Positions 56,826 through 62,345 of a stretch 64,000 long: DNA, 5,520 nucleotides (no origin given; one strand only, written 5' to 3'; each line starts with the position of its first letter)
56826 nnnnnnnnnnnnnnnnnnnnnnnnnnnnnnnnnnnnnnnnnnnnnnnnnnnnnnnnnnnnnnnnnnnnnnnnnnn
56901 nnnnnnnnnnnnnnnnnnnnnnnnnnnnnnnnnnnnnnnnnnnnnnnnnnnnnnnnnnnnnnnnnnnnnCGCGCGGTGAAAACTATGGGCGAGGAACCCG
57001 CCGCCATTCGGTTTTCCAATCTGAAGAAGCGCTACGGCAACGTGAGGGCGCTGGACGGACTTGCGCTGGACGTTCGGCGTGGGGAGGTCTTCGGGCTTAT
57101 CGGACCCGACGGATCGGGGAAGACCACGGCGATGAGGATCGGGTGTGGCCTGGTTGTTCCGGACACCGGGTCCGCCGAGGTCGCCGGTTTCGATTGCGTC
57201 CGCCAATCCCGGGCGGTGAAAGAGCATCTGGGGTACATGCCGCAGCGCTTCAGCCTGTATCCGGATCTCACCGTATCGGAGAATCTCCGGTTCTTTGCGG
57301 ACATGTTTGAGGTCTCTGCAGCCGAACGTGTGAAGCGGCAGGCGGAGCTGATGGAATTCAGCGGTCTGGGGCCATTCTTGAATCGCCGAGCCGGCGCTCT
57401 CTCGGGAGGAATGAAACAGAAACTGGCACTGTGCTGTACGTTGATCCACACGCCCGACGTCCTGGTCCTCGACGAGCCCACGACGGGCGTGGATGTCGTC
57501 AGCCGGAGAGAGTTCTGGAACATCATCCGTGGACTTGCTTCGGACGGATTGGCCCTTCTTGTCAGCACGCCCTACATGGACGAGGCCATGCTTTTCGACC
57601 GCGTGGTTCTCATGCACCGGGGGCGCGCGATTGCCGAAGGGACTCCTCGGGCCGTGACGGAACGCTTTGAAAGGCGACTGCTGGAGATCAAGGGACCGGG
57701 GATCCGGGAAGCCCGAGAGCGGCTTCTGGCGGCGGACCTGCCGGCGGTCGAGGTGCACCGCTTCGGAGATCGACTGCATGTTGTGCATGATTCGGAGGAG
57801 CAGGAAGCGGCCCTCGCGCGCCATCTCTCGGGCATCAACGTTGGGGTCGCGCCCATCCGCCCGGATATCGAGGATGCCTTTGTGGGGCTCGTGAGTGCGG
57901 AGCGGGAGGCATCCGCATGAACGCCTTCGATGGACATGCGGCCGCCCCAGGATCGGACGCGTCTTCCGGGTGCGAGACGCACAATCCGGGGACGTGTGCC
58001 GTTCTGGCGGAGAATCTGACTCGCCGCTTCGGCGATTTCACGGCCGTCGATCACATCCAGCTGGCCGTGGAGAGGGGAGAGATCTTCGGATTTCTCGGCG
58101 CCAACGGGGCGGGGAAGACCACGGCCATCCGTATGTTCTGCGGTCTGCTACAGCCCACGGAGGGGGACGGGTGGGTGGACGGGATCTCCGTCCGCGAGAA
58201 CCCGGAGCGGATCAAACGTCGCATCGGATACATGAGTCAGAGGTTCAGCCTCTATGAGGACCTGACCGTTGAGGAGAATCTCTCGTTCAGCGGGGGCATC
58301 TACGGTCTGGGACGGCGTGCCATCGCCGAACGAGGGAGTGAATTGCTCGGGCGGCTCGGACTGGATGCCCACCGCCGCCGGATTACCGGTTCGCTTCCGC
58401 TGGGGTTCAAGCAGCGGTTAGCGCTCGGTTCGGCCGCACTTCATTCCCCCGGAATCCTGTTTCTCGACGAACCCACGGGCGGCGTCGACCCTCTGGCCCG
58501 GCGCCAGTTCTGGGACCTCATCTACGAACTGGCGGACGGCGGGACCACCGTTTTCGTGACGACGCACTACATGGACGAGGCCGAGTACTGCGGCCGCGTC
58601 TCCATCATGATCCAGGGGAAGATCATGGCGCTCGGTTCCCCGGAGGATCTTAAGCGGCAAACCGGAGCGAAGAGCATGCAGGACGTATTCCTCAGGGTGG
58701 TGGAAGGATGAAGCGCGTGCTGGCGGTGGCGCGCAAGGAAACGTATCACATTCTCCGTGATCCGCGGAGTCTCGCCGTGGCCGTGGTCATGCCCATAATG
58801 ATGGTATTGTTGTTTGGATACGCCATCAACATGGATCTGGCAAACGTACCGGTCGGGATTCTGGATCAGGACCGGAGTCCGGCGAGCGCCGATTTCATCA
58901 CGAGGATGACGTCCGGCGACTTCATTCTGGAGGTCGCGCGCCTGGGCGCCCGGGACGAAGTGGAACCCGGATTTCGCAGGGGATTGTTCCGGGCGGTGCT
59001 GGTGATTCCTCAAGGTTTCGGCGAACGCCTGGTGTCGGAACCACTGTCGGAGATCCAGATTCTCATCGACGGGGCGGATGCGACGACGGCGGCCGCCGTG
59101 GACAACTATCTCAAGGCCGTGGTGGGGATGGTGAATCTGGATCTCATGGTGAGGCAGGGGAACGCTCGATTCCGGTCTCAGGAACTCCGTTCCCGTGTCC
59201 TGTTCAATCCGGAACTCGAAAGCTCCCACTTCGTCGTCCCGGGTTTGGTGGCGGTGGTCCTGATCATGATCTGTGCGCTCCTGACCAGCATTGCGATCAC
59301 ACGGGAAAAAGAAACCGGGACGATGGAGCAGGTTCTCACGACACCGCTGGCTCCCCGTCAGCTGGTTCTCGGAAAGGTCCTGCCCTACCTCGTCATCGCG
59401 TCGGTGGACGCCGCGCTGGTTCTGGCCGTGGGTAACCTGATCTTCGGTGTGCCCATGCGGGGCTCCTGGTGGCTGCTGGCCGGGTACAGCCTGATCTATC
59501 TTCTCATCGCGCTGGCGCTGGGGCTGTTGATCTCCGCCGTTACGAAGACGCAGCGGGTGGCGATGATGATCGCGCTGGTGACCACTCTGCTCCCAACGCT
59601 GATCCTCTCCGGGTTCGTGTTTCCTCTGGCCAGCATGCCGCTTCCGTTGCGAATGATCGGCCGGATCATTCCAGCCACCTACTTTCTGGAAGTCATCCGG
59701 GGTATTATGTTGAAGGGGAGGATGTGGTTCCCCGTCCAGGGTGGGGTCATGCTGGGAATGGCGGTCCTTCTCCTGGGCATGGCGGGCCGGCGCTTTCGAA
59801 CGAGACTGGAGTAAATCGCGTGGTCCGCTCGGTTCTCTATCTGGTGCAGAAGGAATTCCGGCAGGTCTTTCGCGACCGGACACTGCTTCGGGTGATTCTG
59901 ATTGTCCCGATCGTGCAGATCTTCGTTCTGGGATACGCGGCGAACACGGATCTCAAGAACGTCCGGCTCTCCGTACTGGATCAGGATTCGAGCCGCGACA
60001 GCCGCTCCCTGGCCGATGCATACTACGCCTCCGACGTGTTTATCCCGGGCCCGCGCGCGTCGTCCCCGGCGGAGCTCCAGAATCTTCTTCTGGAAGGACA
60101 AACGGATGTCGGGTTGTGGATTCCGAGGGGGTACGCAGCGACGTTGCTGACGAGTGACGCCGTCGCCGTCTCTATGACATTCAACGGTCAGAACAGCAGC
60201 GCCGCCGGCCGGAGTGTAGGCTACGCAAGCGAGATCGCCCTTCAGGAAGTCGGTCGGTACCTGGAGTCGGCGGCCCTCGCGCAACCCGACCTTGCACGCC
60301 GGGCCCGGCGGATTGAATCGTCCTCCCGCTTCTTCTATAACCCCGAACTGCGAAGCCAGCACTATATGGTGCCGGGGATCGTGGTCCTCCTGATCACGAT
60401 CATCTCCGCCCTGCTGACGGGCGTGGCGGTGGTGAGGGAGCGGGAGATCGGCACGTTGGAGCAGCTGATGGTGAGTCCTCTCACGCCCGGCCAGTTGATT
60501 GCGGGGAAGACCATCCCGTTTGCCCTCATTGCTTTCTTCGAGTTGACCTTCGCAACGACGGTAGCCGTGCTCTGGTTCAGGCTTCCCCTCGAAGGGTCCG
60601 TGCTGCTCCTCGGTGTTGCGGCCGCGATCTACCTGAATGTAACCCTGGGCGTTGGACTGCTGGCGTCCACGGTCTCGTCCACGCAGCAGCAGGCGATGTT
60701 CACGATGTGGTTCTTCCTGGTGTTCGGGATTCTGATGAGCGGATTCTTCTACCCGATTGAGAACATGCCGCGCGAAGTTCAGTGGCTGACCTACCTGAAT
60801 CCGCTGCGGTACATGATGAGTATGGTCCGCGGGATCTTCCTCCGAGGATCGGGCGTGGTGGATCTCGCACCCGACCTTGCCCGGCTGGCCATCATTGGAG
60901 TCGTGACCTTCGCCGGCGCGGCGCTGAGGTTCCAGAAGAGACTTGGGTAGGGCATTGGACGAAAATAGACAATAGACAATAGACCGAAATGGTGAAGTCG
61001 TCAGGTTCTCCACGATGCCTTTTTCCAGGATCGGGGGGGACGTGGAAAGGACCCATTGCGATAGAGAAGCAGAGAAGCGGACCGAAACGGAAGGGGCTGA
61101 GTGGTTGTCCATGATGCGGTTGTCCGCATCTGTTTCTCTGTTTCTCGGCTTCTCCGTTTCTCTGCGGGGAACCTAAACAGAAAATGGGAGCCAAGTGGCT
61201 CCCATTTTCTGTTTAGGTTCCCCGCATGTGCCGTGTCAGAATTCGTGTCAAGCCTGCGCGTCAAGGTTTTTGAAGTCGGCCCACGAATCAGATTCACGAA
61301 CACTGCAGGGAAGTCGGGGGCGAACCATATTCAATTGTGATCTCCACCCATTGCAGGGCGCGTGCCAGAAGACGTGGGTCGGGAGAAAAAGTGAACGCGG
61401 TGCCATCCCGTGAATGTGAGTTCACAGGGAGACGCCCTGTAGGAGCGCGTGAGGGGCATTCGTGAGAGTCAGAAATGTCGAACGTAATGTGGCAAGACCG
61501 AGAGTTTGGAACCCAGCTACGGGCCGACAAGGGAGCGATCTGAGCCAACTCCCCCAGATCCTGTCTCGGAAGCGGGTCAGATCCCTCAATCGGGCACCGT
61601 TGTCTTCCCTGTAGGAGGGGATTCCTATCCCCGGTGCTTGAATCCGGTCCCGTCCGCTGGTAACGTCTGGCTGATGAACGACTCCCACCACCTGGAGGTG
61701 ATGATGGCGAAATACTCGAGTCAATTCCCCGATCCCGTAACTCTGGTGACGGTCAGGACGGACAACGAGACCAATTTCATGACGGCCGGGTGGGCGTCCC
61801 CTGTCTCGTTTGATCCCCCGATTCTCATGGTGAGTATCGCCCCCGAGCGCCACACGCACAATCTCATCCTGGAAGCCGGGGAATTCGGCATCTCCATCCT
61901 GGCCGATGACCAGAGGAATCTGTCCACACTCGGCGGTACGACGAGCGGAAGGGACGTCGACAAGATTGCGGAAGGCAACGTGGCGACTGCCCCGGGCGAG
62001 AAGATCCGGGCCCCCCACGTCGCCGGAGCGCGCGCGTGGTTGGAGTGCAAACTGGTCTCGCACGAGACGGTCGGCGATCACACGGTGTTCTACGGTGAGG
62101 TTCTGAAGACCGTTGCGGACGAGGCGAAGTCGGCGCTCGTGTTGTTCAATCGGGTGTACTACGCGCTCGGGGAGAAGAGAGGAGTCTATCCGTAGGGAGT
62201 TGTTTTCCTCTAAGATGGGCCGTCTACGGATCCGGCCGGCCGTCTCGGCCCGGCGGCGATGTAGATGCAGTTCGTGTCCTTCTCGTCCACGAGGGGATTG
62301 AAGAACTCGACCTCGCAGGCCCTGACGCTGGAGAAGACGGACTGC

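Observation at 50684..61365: TetR-regulated HlyD/ABC/ABC-2/TolC efflux cluster plus MacB-like pair is bracketed by the same complex repeat in direct orientation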

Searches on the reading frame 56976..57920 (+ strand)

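Call 12: search_protein_families(library=pfam, proteins=[window:56976-57920:+])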
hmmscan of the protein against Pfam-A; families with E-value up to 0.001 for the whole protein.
window:56976-57920:+ (314 aa): 2 families
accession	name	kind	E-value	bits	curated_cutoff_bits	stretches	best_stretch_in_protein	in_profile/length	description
PF00005.33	ABC_tran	-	5.7e-28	98.7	25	1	26-170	1-137/137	ABC transporter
PF13304.12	AAA_21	-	2.5e-07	31.5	27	1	122-198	221-297/304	AAA domain, putative AbiEii toxin, Type IV TA system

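Call 58: search_protein_families(library=ncbifam, proteins=[window:56976-57920:+], max_evalue=0.00001)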
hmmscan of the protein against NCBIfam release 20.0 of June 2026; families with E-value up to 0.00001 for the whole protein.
window:56976-57920:+ (314 aa): 182 families (the best 25 are shown)
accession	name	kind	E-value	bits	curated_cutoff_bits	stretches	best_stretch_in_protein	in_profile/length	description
NF033858.1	ABC2_perm_RbbA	equivalog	2.2e-76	257.6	1050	2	94-237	89-234/909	ribosome-associated ATPase/putative transporter RbbA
TIGR01188.1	drrA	subfamily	2e-69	234.2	312.45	1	18-265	1-256/302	daunorubicin resistance ABC transporter, ATP-binding protein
NF010060.0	PRK13537.1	equivalog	1.1e-58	198.6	521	1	8-304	13-306/314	nodulation factor ABC transporter ATP-binding protein NodI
NF010059.0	PRK13536.1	equivalog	1.1e-52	178.9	549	1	7-309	40-339/342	nodulation factor ABC transporter ATP-binding protein NodI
TIGR01288.1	nodI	equivalog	8e-50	169.6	424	1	9-309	3-300/303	nodulation factor ABC transporter ATP-binding protein NodI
TIGR03864.1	PQQ_ABC_ATP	hypoth_equivalog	5.5e-49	166.8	302.25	1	11-232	2-224/236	ABC transporter, ATP-binding subunit, PQQ-dependent alcohol dehydrogenase system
TIGR03522.1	GldA_ABC_ATP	equivalog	5.9e-49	167.1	402.6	1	11-228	3-220/301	gliding motility-associated ABC transporter ATP-binding subunit GldA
TIGR04406.1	LPS_export_lptB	equivalog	4e-39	134.3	240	1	12-230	3-225/239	LPS export ABC transporter ATP-binding protein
TIGR00968.1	3a0106s01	subfamily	7.5e-38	130.4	342.75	1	11-229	1-220/237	sulfate ABC transporter ATP-binding protein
TIGR03410.1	urea_trans_UrtE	equivalog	1.6e-36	125.9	285.8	1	13-231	3-223/230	urea ABC transporter ATP-binding subunit UrtE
NF006987.0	PRK09452.1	equivalog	2.3e-36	125.3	482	1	6-230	13-238/378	spermidine/putrescine ABC transporter ATP-binding protein PotA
TIGR03265.1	PhnT2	equivalog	1.1e-35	123.6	457.7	1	11-230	5-225/353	putative 2-aminoethylphosphonate ABC transporter ATP-binding protein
TIGR03258.1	PhnT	equivalog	1.1e-35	123.3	499.15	1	9-229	7-229/359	2-aminoethylphosphonate ABC transport system ATP-binding subunit PhnT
TIGR03740.1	galliderm_ABC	subfamily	2e-34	119.3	309.75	1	13-219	3-203/223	lantibiotic protection ABC transporter ATP-binding subunit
TIGR04520.1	ECF_ATPase_1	equivalog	3.3e-34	118.6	315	1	11-246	1-243/269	energy-coupling factor transporter ATPase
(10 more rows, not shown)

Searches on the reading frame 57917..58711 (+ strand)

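Call 12: search_protein_families(library=pfam, proteins=[window:57917-58711:+])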
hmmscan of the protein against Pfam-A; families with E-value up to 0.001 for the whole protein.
window:57917-58711:+ (264 aa): 2 families
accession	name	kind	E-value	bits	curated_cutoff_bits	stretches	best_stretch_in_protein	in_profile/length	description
PF00005.33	ABC_tran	-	3.4e-26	92.9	25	1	45-187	2-136/137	ABC transporter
PF13304.12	AAA_21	-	1.6e-11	45.3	27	1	161-217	239-298/304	AAA domain, putative AbiEii toxin, Type IV TA system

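Call 58: search_protein_families(library=ncbifam, proteins=[window:57917-58711:+], max_evalue=0.00001)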
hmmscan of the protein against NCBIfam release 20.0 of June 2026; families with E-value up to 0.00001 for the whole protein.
window:57917-58711:+ (264 aa): 167 families (the best 25 are shown)
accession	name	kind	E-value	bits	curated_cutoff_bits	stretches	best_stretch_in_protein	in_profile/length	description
NF033858.1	ABC2_perm_RbbA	equivalog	2.2e-88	297.3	1050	1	23-263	261-502/909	ribosome-associated ATPase/putative transporter RbbA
TIGR01188.1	drrA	subfamily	3.2e-72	243.4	312.45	1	37-255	2-221/302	daunorubicin resistance ABC transporter, ATP-binding protein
TIGR03522.1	GldA_ABC_ATP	equivalog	8.7e-49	166.6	402.6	1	29-255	3-229/301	gliding motility-associated ABC transporter ATP-binding subunit GldA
TIGR03864.1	PQQ_ABC_ATP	hypoth_equivalog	5.4e-48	163.5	302.25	1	31-261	4-235/236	ABC transporter, ATP-binding subunit, PQQ-dependent alcohol dehydrogenase system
NF010060.0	PRK13537.1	equivalog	4.3e-44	150.7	521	1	28-246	15-234/314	nodulation factor ABC transporter ATP-binding protein NodI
NF010059.0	PRK13536.1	equivalog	4.9e-40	137.3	549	1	24-246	39-262/342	nodulation factor ABC transporter ATP-binding protein NodI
TIGR00968.1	3a0106s01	subfamily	3e-39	135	342.75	1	31-251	3-224/237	sulfate ABC transporter ATP-binding protein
TIGR04406.1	LPS_export_lptB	equivalog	3.3e-38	131.3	240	1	30-252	3-229/239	LPS export ABC transporter ATP-binding protein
TIGR03740.1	galliderm_ABC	subfamily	4.9e-38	131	309.75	1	32-237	4-203/223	lantibiotic protection ABC transporter ATP-binding subunit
TIGR01288.1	nodI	equivalog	6.4e-38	130.5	424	1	32-246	8-223/303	nodulation factor ABC transporter ATP-binding protein NodI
NF008621.0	PRK11607.1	equivalog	8.1e-37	126.9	613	1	31-248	22-240/377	putrescine ABC transporter ATP-binding subunit PotG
TIGR03265.1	PhnT2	equivalog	9.1e-37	127.1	457.7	1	31-249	7-226/353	putative 2-aminoethylphosphonate ABC transporter ATP-binding protein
TIGR01186.1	proV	subfamily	1.3e-36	126.5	326.6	1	39-249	4-221/363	betaine/proline/choline family ABC transporter ATP-binding protein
NF047930.1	ABC_ATP_B6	equivalog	4e-34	118.1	670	1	30-257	4-235/510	putative B6 ABC transporter ATP-binding protein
TIGR04521.1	ECF_ATPase_2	equivalog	6.2e-34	117.3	330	1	41-248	18-235/279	energy-coupling factor transporter ATPase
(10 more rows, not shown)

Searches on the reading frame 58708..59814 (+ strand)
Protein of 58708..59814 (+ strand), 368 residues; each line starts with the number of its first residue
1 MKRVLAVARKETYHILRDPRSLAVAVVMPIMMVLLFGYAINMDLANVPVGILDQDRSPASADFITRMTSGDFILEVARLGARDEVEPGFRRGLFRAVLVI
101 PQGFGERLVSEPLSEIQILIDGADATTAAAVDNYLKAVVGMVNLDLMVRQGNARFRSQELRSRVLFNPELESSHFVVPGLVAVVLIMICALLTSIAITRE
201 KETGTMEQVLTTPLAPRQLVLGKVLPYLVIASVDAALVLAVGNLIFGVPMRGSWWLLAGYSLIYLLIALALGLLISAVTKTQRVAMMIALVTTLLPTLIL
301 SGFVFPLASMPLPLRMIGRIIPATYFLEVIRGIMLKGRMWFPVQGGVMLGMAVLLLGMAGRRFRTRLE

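Call 12: search_protein_families(library=pfam, proteins=[window:58708-59814:+])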
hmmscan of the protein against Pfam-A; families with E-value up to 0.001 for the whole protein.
window:58708-59814:+ (368 aa): 4 families
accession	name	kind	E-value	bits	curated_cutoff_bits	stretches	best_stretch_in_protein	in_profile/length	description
PF12698.13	ABC2_membrane_3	-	5e-49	167.7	31.6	1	22-359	4-345/347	ABC-2 family transporter protein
PF01061.29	ABC2_membrane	-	4.3e-30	105.3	26.9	1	170-335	51-211/211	ABC-2 type transporter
PF12679.13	ABC2_membrane_2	-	2.3e-22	80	27.2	1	5-365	1-280/283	ABC-2 family transporter protein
PF12730.13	ABC2_membrane_4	-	7.4e-07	29.8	27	1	177-294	52-177/179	ABC-2 family transporter protein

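Call 58: search_protein_families(library=ncbifam, proteins=[window:58708-59814:+], max_evalue=0.00001)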
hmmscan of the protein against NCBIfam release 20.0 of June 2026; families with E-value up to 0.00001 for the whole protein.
window:58708-59814:+ (368 aa): 8 families
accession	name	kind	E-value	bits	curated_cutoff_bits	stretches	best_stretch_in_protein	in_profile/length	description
NF033858.1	ABC2_perm_RbbA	equivalog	1.1e-73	248.7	1050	1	2-343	540-882/909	ribosome-associated ATPase/putative transporter RbbA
TIGR00025.1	Mtu_efflux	paralog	3.2e-17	62.9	146.9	1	174-360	39-224/238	ABC transporter efflux protein, DrrB family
TIGR01247.1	drrB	subfamily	3.6e-14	53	223.05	1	173-362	47-235/236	daunorubicin resistance ABC transporter membrane protein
NF041647.1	ABC_perm_CPBP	equivalog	3.7e-13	49.1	435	1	2-279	3-303/636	ABC transporter permease subunit/CPBP intramembrane protease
NF038293.1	permease_SagH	equivalog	4.2e-11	42.3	450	1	184-310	187-312/370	SagH family ABC transporter permease subunit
TIGR03518.1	ABC_perm_GldF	equivalog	4.5e-07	30.1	288.5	1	182-304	58-183/240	gliding motility-associated ABC transporter permease subunit GldF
TIGR03861.1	phenyl_ABC_PedC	subfamily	8.1e-07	28.9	241.35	1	173-344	59-230/253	alcohol ABC transporter, permease protein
TIGR01291.1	nodJ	subfamily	9.2e-06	25.4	206.65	0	175-350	59-230/253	ABC-2 type transporter, NodJ family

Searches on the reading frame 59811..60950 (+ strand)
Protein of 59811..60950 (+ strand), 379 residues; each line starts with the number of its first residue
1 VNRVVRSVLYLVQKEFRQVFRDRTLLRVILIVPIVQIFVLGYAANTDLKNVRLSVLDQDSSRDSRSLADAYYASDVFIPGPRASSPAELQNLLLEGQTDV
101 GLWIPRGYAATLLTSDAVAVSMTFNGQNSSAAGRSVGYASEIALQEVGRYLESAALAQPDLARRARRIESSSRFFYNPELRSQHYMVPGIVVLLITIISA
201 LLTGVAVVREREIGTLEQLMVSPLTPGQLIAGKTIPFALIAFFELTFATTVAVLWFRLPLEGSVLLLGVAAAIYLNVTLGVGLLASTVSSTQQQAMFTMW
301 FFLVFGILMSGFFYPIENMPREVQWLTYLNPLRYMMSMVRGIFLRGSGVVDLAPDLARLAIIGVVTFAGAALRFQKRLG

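Call 12: search_protein_families(library=pfam, proteins=[window:59811-60950:+])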
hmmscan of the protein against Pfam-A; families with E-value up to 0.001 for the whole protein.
window:59811-60950:+ (379 aa): 4 families
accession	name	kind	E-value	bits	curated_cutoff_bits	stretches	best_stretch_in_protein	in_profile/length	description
PF12698.13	ABC2_membrane_3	-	1.1e-40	140.3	31.6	1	28-372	6-347/347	ABC-2 family transporter protein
PF01061.29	ABC2_membrane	-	2.7e-30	105.9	26.9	1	182-344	46-211/211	ABC-2 type transporter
PF12679.13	ABC2_membrane_2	-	7.6e-17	61.9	27.2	1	11-377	3-281/283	ABC-2 family transporter protein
PF12730.13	ABC2_membrane_4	-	1.2e-05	25.8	27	1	190-307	55-177/179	ABC-2 family transporter protein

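Call 58: search_protein_families(library=ncbifam, proteins=[window:59811-60950:+], max_evalue=0.00001)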
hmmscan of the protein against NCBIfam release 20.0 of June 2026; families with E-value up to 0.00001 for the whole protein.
window:59811-60950:+ (379 aa): 7 families
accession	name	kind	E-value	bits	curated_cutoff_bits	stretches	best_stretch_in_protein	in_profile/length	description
NF033858.1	ABC2_perm_RbbA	equivalog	6.9e-65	219.5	1050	1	7-376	541-906/909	ribosome-associated ATPase/putative transporter RbbA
TIGR01247.1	drrB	subfamily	1.3e-19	70.8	223.05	1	184-374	48-236/236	daunorubicin resistance ABC transporter membrane protein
NF038293.1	permease_SagH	equivalog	8.2e-13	47.9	450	1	190-338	182-333/370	SagH family ABC transporter permease subunit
TIGR00025.1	Mtu_efflux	paralog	3.7e-12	46.3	146.9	1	183-377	38-237/238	ABC transporter efflux protein, DrrB family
NF041647.1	ABC_perm_CPBP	equivalog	6.8e-09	35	435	1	6-246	3-252/636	ABC transporter permease subunit/CPBP intramembrane protease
NF011648.0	PRK15066.1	subfamily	1.3e-08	34.7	225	1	183-367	60-242/257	ABC transporter permease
TIGR03861.1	phenyl_ABC_PedC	subfamily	1.5e-08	34.6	241.35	1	179-340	55-218/253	alcohol ABC transporter, permease protein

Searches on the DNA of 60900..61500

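Call 20: search_rna_families(source=window, start=60900, end=61500, threshold=evalue, max_evalue=1, show_alignments=2)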
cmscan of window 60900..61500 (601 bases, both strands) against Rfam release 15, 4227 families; matches with E-value up to 1: 13.
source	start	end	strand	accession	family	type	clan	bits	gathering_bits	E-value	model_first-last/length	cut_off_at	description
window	61163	61226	-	RF03360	mir-3156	Gene; miRNA;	-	47.3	76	1.6e-08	1-77/77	no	mir-3156 microRNA precursor family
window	61163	61226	+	RF03360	mir-3156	Gene; miRNA;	-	47.3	76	1.6e-08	1-77/77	no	mir-3156 microRNA precursor family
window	61215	61314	-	RF00013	6S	Gene;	-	37.4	46.4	4.9e-06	1-187/187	no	6S / SsrS RNA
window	61166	61223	-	RF04269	mir-373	Gene; miRNA;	-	32.9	69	0.0002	1-69/69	no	mir-373 microRNA precursor family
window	61161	61226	-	RF03973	mir-5615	Gene; miRNA;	-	32.1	82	0.00017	1-61/61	no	mir-5615 microRNA precursor family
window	61166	61223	+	RF04269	mir-373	Gene; miRNA;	-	31.6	69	0.00043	1-69/69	no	mir-373 microRNA precursor family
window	61163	61226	+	RF04206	MIR9555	Gene; miRNA;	-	30.6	119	0.0019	1-137/137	no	MIR9555 microRNA precursor family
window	61162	61227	-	RF03379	mir-4667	Gene; miRNA;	-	28.6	68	0.0056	1-93/93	no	mir-4667 microRNA precursor family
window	61160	61231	+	RF03973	mir-5615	Gene; miRNA;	-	28.3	82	0.0018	1-61/61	no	mir-5615 microRNA precursor family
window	61163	61226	-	RF03097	RAGATH-21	Gene; sRNA;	-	25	70.3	0.032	1-76/76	no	RAGATH-21 RNA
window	61209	61283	-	RF02510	PYLIS_3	Cis-reg;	-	23.9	38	0.0081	1-100/100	no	Pyrrolysine insertion sequence mttB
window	61171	61218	+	RF03658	mir-2300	Gene; miRNA;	-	23.3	90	0.025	1-74/74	no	mir-2300 microRNA precursor family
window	61109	61216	-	RF00516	ylbH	Cis-reg; leader;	-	16.8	50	0.39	1-122/122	no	ylbH leader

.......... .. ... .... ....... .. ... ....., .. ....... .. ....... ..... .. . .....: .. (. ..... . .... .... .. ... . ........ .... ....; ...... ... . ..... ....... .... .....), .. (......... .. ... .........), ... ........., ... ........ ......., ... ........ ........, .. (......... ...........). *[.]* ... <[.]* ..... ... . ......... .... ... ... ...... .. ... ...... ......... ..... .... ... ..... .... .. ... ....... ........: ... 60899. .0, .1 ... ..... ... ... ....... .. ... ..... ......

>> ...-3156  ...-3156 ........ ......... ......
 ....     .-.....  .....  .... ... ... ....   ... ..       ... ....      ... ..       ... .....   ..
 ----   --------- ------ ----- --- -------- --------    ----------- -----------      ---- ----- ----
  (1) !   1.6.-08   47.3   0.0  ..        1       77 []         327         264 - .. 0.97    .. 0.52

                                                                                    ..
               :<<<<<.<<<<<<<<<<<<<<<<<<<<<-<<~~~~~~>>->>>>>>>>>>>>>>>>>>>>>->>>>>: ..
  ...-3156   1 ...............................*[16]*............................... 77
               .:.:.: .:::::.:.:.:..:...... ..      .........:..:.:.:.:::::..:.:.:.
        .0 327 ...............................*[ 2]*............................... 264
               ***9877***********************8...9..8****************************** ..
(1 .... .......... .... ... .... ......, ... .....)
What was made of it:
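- Hairpin-shaped models give inflated E-values here: the palindrome alone hits miRNA families at 1e-8 (call 20).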

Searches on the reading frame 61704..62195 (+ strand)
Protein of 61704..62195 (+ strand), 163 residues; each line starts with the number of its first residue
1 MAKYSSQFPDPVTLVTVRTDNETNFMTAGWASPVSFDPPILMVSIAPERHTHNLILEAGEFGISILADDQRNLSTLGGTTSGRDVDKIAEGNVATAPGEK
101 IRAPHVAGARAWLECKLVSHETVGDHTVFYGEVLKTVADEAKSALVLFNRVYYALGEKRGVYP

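Call 54: find_encoding_contigs(protein=window:61704-62195:+, flank=3000, max_places=8)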
Protein window:61704-62195:+ (163 aa): 11 contigs read that carry it; 5 places shown.
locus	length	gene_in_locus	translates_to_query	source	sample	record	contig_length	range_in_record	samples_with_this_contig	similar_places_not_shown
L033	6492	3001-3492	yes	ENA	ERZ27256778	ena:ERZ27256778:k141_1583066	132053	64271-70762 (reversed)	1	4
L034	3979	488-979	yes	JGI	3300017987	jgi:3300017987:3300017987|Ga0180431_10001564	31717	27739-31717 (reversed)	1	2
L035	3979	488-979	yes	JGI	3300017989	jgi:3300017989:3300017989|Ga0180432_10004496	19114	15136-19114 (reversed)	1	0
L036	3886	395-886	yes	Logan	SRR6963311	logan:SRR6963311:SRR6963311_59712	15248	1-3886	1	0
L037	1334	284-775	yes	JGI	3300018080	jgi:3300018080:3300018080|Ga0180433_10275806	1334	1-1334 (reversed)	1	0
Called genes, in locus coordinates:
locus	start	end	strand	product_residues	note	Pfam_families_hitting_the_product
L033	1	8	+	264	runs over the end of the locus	PF00005:ABC_tran, PF13304:AAA_21 (weak)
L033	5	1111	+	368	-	PF12679:ABC2_membrane_2, PF12698:ABC2_membrane_3, PF01061:ABC2_membrane, PF12730:ABC2_membrane_4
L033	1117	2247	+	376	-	PF12679:ABC2_membrane_2, PF12698:ABC2_membrane_3, PF01061:ABC2_membrane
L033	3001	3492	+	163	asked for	PF01613:Flavin_Reduct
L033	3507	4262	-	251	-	-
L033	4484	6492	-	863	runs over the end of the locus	PF06452:CBM9_1, PF19313:DUF5916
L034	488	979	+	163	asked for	PF01613:Flavin_Reduct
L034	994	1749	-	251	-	-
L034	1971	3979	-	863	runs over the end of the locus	PF06452:CBM9_1, PF19313:DUF5916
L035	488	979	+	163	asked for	PF01613:Flavin_Reduct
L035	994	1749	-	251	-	-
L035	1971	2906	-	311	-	PF19313:DUF5916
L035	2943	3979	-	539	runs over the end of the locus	PF06452:CBM9_1, PF19313:DUF5916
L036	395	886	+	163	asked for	PF01613:Flavin_Reduct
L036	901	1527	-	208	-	-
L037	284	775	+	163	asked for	PF01613:Flavin_Reduct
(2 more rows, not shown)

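Call 58: search_protein_families(library=ncbifam, proteins=[window:61704-62195:+], max_evalue=0.00001)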
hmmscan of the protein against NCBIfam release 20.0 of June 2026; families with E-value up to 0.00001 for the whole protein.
window:61704-62195:+ (163 aa): 7 families
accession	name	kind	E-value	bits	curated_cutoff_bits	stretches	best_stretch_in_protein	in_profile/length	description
NF045733.1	StyMonoxStyB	equivalog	2.3e-19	69.8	200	1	6-153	9-147/150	styrene monooxygenase NADH-dependent flavin reductase subunit StyB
NF042921.1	HpaC_Thermus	equivalog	2.7e-18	66.4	200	1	6-155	10-149/150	4-hydroxyphenylacetate 3-monooxygenase reductase subunit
TIGR03615.1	RutF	equivalog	2.9e-15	56.6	254.75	1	12-154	17-155/156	NADH-dependent FMN reductase RutF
NF045630.1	monooxsub_HsaB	equivalog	5.2e-15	55.7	230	1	7-155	16-158/186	3-hydroxy-9,10-secoandrosta-1,3,5(10)-triene-9,17-dione monooxygenase reductase subunit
NF052639.1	FlvnRedFerAPor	equivalog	7.7e-15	54.9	260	1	7-149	13-148/158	flavin reductase FerA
NF045919.1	HphnlacHdxRed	equivalog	1e-11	44.6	340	1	8-153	17-156/309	p-hydroxyphenylacetate 3-hydroxylase reductase component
TIGR02296.1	HpaC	equivalog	1.1e-11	45.1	205.95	1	11-153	11-151/154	4-hydroxyphenylacetate 3-monooxygenase, reductase component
